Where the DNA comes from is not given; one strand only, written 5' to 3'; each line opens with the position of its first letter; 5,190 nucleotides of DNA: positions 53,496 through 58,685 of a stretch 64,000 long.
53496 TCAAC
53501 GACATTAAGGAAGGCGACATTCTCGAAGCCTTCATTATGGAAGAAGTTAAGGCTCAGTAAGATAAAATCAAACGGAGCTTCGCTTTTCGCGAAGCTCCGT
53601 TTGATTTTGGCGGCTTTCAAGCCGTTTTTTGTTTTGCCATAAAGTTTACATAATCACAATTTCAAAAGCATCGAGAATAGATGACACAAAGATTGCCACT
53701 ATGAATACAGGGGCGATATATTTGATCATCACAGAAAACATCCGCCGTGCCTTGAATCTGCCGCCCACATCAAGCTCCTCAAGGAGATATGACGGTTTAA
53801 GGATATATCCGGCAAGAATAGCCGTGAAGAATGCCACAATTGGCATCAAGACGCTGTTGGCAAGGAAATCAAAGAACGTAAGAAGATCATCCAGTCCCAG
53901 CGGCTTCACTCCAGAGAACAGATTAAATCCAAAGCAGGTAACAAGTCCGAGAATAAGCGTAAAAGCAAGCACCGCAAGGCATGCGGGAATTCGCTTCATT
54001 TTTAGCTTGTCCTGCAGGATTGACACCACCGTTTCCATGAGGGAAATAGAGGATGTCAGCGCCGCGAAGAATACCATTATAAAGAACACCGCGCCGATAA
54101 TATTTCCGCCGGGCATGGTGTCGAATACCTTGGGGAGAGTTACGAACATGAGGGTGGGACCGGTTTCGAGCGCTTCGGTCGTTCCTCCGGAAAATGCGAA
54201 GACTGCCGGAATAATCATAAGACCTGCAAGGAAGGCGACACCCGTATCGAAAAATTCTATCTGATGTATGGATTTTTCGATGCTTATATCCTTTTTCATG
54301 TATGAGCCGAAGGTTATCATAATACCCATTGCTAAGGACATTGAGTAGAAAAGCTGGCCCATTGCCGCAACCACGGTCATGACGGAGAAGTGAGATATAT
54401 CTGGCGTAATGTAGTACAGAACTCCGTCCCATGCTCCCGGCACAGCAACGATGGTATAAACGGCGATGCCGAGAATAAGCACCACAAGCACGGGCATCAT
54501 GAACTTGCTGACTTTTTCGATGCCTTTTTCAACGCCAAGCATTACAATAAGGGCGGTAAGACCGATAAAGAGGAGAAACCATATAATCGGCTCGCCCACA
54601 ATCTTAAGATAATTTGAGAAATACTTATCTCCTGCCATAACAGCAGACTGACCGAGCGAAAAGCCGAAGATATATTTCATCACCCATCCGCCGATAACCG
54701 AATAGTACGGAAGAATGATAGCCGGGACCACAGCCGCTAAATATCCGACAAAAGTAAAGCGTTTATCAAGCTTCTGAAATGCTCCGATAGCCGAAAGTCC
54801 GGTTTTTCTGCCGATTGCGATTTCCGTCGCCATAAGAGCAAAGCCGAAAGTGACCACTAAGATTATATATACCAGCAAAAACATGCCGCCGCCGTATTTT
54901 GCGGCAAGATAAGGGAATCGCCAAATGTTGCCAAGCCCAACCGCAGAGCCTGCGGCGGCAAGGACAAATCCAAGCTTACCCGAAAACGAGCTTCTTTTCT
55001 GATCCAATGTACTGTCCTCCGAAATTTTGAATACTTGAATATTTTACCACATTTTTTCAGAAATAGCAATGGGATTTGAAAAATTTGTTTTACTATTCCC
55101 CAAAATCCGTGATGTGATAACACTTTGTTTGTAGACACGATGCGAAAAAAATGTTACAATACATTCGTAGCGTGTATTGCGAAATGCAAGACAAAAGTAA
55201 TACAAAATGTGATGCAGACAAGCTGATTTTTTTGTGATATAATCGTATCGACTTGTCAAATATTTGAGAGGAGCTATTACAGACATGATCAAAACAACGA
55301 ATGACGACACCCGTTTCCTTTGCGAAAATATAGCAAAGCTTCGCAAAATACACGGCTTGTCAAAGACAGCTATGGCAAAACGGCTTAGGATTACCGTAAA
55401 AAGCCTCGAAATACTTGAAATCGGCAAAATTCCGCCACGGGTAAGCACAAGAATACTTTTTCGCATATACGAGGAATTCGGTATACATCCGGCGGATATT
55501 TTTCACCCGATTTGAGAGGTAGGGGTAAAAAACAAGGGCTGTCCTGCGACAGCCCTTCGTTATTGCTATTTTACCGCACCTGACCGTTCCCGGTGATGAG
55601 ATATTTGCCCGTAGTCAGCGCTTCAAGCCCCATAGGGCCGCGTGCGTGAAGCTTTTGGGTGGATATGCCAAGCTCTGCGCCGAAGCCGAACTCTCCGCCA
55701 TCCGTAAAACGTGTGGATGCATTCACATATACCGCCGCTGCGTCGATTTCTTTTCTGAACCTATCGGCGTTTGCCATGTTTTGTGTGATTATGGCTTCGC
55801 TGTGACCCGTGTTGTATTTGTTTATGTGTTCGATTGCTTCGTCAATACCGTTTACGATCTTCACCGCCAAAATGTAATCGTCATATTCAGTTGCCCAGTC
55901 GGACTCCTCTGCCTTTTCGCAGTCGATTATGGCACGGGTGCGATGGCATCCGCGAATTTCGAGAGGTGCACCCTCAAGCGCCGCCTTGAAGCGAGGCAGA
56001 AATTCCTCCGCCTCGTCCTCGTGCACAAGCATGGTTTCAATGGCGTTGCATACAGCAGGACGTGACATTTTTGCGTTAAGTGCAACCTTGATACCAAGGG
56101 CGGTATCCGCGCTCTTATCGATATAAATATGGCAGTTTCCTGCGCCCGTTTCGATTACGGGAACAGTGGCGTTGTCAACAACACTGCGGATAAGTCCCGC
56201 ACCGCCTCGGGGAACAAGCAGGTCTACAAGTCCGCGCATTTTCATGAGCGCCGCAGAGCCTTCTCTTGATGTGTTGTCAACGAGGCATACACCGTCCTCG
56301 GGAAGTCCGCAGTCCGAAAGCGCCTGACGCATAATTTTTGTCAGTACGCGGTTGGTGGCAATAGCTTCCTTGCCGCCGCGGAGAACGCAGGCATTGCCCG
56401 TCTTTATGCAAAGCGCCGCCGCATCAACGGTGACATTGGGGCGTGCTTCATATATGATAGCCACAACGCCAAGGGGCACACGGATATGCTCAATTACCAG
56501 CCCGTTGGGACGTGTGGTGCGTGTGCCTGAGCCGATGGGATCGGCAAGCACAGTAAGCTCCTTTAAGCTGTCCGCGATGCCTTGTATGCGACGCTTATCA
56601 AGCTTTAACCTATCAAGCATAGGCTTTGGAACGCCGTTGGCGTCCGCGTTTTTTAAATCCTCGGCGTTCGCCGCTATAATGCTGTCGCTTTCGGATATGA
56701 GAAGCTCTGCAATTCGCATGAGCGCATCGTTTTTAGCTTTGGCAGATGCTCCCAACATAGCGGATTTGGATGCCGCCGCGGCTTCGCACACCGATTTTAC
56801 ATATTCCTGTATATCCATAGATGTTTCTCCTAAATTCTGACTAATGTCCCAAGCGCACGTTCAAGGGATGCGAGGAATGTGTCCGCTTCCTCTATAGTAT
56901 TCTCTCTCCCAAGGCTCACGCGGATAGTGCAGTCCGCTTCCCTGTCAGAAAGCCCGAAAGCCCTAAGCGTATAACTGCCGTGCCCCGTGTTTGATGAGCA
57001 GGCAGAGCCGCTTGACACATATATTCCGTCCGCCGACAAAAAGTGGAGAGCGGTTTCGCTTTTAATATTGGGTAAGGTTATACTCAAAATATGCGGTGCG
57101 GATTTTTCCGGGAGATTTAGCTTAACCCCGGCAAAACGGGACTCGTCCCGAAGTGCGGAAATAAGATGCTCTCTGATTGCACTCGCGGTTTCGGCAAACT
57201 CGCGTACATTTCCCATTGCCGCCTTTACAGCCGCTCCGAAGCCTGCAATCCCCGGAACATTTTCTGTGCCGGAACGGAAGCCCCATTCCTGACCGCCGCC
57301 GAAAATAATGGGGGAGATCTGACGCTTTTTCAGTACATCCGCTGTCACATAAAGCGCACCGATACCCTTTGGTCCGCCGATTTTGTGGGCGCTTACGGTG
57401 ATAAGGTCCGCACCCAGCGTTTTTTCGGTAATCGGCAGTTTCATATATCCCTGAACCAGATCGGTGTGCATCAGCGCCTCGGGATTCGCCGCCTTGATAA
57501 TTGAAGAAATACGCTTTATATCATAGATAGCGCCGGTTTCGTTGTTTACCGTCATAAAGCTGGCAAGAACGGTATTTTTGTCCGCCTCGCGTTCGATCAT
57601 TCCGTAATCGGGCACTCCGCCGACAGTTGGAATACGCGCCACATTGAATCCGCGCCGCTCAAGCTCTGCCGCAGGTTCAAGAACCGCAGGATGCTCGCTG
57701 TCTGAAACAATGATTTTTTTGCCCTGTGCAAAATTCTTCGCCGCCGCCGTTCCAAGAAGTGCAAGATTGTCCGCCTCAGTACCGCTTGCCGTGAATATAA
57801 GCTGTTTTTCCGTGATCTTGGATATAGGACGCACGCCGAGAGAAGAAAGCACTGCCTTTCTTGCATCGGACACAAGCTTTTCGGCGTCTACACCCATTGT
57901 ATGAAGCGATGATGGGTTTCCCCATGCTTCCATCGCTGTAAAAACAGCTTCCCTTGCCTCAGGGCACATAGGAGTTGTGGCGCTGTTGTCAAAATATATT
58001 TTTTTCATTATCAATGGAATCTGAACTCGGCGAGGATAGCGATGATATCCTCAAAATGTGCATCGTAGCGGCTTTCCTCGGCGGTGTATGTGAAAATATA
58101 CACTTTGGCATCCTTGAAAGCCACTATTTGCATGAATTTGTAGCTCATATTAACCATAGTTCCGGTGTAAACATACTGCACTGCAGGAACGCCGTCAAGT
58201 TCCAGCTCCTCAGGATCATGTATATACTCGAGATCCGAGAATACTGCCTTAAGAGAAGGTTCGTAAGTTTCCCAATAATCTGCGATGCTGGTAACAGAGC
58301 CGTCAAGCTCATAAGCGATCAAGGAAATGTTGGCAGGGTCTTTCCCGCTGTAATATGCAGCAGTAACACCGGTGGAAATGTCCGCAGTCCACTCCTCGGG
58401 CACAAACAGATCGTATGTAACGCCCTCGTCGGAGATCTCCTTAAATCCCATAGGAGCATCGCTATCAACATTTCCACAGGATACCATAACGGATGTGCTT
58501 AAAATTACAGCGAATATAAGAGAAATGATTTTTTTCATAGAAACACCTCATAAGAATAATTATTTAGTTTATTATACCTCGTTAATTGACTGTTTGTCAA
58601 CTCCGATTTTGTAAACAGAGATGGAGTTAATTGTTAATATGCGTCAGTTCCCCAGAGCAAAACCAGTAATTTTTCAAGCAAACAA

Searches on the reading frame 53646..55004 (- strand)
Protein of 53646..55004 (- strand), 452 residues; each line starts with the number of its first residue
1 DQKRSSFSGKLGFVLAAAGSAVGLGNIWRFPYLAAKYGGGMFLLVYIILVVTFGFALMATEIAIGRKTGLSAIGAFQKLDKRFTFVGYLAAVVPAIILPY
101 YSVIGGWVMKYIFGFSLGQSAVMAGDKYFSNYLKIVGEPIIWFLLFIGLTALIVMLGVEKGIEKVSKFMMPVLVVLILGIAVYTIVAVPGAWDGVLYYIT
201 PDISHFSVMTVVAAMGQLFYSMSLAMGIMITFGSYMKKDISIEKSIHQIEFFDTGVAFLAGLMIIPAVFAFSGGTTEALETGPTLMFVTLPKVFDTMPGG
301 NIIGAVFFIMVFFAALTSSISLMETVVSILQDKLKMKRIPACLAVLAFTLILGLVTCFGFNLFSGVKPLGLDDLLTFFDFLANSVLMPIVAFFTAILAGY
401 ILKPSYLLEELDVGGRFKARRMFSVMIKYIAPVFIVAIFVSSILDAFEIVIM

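Call 52: search_protein_families(library=pfam, proteins=[window:53646-55004:-], max_evalue=0.0001)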
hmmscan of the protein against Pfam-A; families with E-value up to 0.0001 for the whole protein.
window:53646-55004:- (452 aa): 1 family
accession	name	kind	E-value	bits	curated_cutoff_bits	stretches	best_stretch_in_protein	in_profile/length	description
PF00209.24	SNF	-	6.6e-62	210.3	27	2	133-445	170-483/524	Sodium:neurotransmitter symporter family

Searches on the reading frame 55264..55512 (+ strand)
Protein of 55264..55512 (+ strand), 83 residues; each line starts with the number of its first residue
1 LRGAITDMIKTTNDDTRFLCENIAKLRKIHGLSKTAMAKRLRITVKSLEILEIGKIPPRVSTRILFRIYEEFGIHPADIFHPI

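Call 52: search_protein_families(library=pfam, proteins=[window:55264-55512:+], max_evalue=0.0001)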
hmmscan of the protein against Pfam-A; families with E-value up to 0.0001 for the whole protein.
window:55264-55512:+ (83 aa): 2 families
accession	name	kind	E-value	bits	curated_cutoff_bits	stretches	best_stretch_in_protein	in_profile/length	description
PF12844.13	HTH_19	-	3.9e-06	27.1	30.2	1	21-80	2-59/64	Helix-turn-helix domain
PF13443.12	HTH_26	-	8.4e-05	23.2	22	0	22-80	1-58/63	Cro/C1-type HTH DNA-binding domain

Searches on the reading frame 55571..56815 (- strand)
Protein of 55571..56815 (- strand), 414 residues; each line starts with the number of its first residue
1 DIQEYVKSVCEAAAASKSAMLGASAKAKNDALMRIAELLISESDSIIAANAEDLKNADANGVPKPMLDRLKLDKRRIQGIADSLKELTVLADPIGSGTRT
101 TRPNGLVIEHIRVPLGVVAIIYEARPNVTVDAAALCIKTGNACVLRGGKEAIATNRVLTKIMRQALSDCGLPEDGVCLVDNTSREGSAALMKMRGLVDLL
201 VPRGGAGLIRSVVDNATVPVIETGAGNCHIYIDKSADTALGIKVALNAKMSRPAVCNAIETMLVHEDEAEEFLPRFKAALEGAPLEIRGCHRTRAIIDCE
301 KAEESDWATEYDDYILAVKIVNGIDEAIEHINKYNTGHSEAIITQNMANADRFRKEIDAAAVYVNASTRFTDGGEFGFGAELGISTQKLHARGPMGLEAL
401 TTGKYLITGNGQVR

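Call 52: search_protein_families(library=pfam, proteins=[window:55571-56815:-], max_evalue=0.0001)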
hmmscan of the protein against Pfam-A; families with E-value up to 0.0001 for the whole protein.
window:55571-56815:- (414 aa): 1 family
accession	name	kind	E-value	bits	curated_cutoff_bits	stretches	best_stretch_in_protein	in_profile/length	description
PF00171.27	Aldedh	-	2.6e-23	82.7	23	2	4-282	29-295/461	Aldehyde dehydrogenase family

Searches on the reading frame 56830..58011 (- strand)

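Call 52: search_protein_families(library=pfam, proteins=[window:56830-58011:-], max_evalue=0.0001)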
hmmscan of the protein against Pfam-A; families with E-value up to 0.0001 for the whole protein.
window:56830-58011:- (393 aa): 1 family
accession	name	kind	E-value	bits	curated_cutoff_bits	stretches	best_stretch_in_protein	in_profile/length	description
PF00266.25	Aminotran_5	-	9.4e-65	219.4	21.5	1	5-379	1-371/371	Aminotransferase class-V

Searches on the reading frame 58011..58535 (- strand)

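Call 52: search_protein_families(library=pfam, proteins=[window:58011-58535:-], max_evalue=0.0001)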
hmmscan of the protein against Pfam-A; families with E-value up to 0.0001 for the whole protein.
window:58011-58535:- (174 aa): 1 family
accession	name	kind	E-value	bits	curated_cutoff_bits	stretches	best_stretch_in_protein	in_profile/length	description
PF18933.6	PsbP_2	-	6.3e-05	23.5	27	1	69-173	89-184/184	PsbP-like protein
